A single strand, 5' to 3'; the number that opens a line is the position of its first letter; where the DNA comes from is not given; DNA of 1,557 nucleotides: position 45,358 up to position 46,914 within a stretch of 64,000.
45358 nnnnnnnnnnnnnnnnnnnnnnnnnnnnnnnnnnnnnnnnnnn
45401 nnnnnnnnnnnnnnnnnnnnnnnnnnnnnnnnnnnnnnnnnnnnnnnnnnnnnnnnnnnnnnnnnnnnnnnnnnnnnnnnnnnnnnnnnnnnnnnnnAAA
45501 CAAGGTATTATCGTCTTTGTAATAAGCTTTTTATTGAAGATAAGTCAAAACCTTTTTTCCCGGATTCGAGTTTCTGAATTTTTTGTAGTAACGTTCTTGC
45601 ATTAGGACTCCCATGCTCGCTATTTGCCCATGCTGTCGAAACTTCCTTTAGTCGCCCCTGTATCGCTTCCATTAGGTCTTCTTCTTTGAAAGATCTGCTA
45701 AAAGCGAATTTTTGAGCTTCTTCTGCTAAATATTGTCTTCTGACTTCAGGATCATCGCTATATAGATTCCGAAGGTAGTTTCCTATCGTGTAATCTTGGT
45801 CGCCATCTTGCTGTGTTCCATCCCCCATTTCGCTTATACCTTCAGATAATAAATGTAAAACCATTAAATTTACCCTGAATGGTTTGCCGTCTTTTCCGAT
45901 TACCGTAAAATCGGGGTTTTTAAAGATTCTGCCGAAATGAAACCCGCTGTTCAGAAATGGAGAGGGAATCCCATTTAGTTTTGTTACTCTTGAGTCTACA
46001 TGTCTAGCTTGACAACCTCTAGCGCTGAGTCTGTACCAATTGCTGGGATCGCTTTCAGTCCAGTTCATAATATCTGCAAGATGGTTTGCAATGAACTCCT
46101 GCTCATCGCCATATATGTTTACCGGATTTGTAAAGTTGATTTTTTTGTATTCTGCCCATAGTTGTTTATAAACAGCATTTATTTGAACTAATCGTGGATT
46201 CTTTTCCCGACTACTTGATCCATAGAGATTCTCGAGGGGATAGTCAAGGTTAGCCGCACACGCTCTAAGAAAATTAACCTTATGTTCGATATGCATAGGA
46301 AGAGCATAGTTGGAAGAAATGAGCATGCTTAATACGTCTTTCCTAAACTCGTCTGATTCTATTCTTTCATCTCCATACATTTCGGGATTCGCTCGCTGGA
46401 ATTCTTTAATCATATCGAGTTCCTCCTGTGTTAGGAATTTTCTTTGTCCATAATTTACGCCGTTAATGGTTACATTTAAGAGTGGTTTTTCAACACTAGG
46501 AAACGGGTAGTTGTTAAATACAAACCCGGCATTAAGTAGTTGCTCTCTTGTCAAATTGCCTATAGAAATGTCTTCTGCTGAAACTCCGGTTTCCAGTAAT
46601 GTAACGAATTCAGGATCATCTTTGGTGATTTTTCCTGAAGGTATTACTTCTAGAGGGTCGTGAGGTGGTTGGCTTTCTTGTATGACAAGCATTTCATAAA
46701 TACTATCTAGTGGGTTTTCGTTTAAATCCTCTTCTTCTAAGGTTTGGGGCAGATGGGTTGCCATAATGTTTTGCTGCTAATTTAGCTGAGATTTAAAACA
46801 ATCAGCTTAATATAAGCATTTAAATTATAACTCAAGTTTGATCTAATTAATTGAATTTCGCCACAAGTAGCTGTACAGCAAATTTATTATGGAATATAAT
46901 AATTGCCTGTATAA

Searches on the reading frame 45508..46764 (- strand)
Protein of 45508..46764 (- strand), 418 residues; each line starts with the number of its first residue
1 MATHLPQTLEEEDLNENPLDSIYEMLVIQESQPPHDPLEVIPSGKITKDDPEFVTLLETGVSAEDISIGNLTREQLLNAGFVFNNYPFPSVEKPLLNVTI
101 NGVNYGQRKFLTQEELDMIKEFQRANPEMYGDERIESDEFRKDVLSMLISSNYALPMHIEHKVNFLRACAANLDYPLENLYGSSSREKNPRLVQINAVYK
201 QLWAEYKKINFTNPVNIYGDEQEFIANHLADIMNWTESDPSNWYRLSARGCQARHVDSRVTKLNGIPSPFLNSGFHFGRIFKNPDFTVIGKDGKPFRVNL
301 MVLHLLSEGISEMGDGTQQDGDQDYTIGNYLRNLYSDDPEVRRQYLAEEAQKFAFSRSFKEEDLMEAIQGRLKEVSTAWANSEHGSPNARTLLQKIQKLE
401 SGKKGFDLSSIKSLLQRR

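Call 9: search_protein_families(library=pfam, max_evalue=0.01, proteins=[window:45508-46764:-])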
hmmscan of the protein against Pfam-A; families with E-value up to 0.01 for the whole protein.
window:45508-46764:- (418 aa): 0 families

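Call 23: search_protein_families(library=ncbifam, max_evalue=0.01, proteins=[window:45508-46764:-])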
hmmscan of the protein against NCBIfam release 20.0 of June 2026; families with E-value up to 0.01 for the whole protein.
window:45508-46764:- (418 aa): 0 families

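Call 24: search_protein_families(library=phrogs, max_evalue=0.01, proteins=[window:45508-46764:-])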
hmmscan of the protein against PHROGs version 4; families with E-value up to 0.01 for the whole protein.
window:45508-46764:- (418 aa): 0 families

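Call 30: find_related_loci(query=window:45508-46764:-, collection=viral_contigs, flank=10000)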
Query window:45508-46764:- (418 aa) in viral_contigs; peptide patterns used: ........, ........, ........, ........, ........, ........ (x = any residue, [..] = any of these).
6 stretches matched a pattern, but none encodes a relative of the query by tblastn (E <= 1e-3).

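Call 42: find_homologous_proteins(query=window:45508-46764:-, max_evalue=0.01)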
Query window:45508-46764:- (418 aa): 8 proteins with E <= 0.01 among 4195 candidates.
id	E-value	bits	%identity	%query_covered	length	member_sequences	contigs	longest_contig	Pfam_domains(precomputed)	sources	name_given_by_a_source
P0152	8.2e-282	952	100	100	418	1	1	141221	-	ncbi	-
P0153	2.3e-137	476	56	95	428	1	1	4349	-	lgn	-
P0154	9.3e-129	448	52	99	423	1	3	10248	-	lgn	-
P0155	6.6e-105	369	45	94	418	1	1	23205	-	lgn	-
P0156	3.3e-87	311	42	99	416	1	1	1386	-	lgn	-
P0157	4.5e-77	278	38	92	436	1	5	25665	-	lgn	-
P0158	2.8e-64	236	37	96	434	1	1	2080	-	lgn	-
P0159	2.6e-61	226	37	99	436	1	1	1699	-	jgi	jgi:hypothetical protein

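Call 43: find_encoding_contigs(protein=P0155, flank=10000, max_places=3)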
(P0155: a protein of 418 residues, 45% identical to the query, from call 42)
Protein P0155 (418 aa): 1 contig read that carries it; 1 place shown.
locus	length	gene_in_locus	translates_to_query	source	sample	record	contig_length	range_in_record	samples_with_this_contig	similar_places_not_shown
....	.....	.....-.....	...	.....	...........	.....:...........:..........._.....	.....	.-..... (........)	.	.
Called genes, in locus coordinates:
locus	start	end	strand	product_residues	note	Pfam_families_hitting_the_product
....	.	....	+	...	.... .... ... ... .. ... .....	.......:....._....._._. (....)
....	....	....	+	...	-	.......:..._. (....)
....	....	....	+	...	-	-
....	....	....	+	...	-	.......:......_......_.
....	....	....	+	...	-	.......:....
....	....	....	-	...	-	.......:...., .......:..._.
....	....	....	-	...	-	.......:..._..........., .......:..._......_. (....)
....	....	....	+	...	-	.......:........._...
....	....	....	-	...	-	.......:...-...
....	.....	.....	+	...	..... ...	-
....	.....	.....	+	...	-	-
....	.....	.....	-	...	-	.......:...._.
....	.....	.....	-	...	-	?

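Call 44: find_encoding_contigs(protein=P0154, flank=10000, max_places=3)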
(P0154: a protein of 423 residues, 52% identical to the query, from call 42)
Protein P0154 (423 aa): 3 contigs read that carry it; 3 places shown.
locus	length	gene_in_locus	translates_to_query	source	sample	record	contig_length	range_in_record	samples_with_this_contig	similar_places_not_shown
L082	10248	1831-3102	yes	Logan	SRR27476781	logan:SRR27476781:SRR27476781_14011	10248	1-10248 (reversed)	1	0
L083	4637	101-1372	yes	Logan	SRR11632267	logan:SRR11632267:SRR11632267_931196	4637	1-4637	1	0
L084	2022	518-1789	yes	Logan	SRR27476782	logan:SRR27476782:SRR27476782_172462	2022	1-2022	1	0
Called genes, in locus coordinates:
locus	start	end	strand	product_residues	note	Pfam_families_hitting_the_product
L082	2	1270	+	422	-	?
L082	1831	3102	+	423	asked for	-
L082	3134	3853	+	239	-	PF00483:NTP_transferase, PF12804:NTP_transf_3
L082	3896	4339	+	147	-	PF00829:Ribosomal_L21p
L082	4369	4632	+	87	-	PF01016:Ribosomal_L27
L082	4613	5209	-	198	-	PF10502:Peptidase_S26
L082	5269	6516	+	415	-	PF01943:Polysacc_synt, PF13440:Polysacc_synt_3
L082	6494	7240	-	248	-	PF17936:Big_6, PF19077:Big_13 (faint), PF09136:Glucodextran_B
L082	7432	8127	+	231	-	PF00512:HisKA, PF02518:HATPase_c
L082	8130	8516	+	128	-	PF00072:Response_reg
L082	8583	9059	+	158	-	PF07963:N_methyl (weak)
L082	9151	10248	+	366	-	?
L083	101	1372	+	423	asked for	-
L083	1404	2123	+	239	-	PF00483:NTP_transferase, PF12804:NTP_transf_3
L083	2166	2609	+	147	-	PF00829:Ribosomal_L21p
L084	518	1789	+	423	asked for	-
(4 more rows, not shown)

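Call 45: find_encoding_contigs(protein=P0157, flank=10000, max_places=5)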
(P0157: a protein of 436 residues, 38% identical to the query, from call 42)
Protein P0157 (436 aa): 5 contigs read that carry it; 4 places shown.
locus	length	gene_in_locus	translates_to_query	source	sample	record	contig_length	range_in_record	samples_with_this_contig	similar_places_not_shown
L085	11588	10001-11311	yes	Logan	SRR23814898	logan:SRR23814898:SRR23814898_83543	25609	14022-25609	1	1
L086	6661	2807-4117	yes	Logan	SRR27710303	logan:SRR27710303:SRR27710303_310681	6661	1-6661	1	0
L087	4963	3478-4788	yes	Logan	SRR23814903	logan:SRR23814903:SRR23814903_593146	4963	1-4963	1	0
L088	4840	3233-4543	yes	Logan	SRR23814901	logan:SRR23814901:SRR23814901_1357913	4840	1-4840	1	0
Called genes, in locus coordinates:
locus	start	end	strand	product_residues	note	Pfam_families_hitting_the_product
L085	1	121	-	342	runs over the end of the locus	PF01979:Amidohydro_1, PF12890:DHOase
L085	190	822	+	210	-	PF00485:PRK, PF13238:AAA_18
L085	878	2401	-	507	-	PF00117:GATase, PF07722:Peptidase_C26, PF02540:NAD_synthase (faint), PF00958:GMP_synt_C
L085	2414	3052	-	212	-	-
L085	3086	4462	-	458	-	PF00496:SBP_bac_5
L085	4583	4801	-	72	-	PF03840:SecG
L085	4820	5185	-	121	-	PF04020:Phage_holin_4_2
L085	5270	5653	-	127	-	-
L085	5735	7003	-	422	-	PF27096:UvrC_M, PF08459:UvrC_RNaseH_dom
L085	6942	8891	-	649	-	PF01841:Transglut_core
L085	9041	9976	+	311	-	PF08308:PEGA, PF08239:SH3_3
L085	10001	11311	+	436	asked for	-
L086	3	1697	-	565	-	?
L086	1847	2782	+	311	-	PF08308:PEGA, PF08239:SH3_3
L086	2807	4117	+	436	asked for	-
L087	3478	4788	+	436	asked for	-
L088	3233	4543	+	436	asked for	-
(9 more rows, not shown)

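Call 46: find_encoding_contigs(protein=P0153, flank=10000, max_places=3)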
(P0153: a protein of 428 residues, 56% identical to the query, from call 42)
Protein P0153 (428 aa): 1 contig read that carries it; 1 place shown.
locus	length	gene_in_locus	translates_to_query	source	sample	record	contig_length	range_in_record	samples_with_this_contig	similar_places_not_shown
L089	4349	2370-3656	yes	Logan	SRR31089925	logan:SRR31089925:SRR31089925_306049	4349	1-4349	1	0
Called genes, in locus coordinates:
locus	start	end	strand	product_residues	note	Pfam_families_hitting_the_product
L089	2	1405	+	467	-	?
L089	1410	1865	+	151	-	PF01668:SmpB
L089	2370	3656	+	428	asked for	-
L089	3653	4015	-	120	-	-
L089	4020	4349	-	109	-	?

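Call 52: search_solved_structures(query=A1, max_evalue=1)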
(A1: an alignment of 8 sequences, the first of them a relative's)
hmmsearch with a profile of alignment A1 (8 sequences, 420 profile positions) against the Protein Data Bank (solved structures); distinct sequences matched with E-value up to 1: 1.
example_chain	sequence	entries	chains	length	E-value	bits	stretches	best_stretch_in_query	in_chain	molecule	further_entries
6dmp_B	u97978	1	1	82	0.0084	18.3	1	359-412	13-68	Designed orthogonal protein DHD13_XAAA_B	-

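Call 59: predict_structure(alignment_id=A1)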
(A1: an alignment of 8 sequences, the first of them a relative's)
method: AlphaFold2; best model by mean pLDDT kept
length: 418 residues; sequences in the alignment: 8
mean_pLDDT: 81.0   pTM: 0.72
mean pLDDT of the five models: 81.0, 80.6, 79.2, 77.3, 76.7
residues with pLDDT >= 90: 143; 70-90: 200; 50-70: 39; < 50: 36
segments of 3 or more residues with pLDDT < 50: 1-15, 179-184, 319-321, 404-410
pLDDT, mean of each block of 10 residues (from residue 1): 31 56 88 82 88 95 93 95 81 82 91 95 89 86 87 74 90 66 55 90 94 83 94 79 77 82 84 82 82 83 88 64 69 85 85 78 88 96 93 93 53 50
secondary structure, 60 per line:
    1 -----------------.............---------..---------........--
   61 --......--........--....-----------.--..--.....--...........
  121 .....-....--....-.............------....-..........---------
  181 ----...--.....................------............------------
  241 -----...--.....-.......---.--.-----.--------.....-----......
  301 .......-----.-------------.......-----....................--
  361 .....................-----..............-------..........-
elements in order: H18-30 H51-58 H63-68 H73-78 E81-84 E110-112 H113-125 H127-130 H133-136 H138-150 H157-160 H162-171 H190-210 H217-228 E246-248 E251-255 H257-263 E285-289 E295-299 H300-307 H327-333 H339-358 H361-381 H387-400 H408-417

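Call 64: fold_search(model_id=the predicted structure, library=pdb)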
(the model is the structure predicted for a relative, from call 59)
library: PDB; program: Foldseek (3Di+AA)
matches with E <= 10: 37; with E <= 0.001: 0
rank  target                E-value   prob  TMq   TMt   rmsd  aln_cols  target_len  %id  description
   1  8uxn_A                3.6e-01  0.05  0.10  0.12  37.2       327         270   13  Caulobacter crescentus FljM flagellar filament (symmetrized) (released 2024-06-26)
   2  9cef_A                5.7e-01  0.05  0.10  0.13  37.5       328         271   12  Caulobacter crescentus FljN flagellar filament (symmetrized) (released 2024-08-28)
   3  6xl0_A                6.0e-01  0.05  0.10  0.13  37.9       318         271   14  Caulobacter crescentus FljK filament (released 2020-12-23)
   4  6xky_A                6.9e-01  0.04  0.10  0.14  38.0       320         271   12  Caulobacter crescentus FljK filament, straightened (released 2020-12-23)
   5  1wte_MODEL_1_A        2.1e+00  0.03  0.11  0.14  17.2       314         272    9  Crystal structure of type II restrcition endonuclease, EcoO109I complexed with cognate DNA (released 2004-12-14)
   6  3a2j                  3.2e+00  0.02  0.10  0.16  28.2       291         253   13  Crystal structure of the human vitamin D receptor (H305F/H397F) ligand binding domain complexed with TEI-9647 (released 2010-05-26)
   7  5v39                  3.4e+00  0.02  0.10  0.16  28.0       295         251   12  Crystal structure of human vitamin D receptor ligand binding domain in complex with a VDRM (released 2018-03-14)
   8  3vhw                  3.7e+00  0.02  0.08  0.12  27.6       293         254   11  Crystal structure of the human vitamin D receptor ligand binding domain complexed with 4-MP (released 2013-03-06)
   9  4irv_C                4.1e+00  0.02  0.10  0.15  19.9       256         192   11  Structure of the Helicobacter pylori CagA Oncogene Bound to the Human Tumor Suppressor Apoptosis-stimulating Protein o (released 2014-01-15)
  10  3m7r                  4.5e+00  0.02  0.10  0.16  27.9       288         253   14  Crystal structure of VDR H305Q mutant (released 2010-05-05)
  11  7qpp                  4.5e+00  0.02  0.10  0.16  28.1       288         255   14  High resolution structure of human VDR ligand binding domain in complex with calcitriol (released 2022-12-28)
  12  3auq                  4.8e+00  0.01  0.09  0.13  28.2       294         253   11  Crystal structure of the human vitamin D receptor ligand binding domain complexed with Yne-diene type analog of active 1 (released 2011-09-14)
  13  3sfv_B                5.0e+00  0.01  0.11  0.11  19.9       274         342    9  Crystal structure of the GDP-bound Rab1a S25N mutant in complex with the coiled-coil domain of LidA from Legionella pn (released 2012-04-18)
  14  6grk_A                5.3e+00  0.02  0.14  0.16  21.1       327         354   11  Structure of the soluble AhlB of the tripartite alpha-pore forming toxin, AHL, from Aeromonas hydrophila. (released 2019-07-03)
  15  2ham                  5.8e+00  0.02  0.10  0.15  27.8       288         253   14  Crystal structure of VDR LBD complexed to 2alpha-propyl-calcitriol (released 2006-08-29)
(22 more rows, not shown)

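Call 85: search_protein_families(library=padloc, max_evalue=0.001, proteins=[window:45508-46764:-])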
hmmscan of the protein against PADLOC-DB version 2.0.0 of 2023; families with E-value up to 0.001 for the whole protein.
window:45508-46764:- (418 aa): 0 families
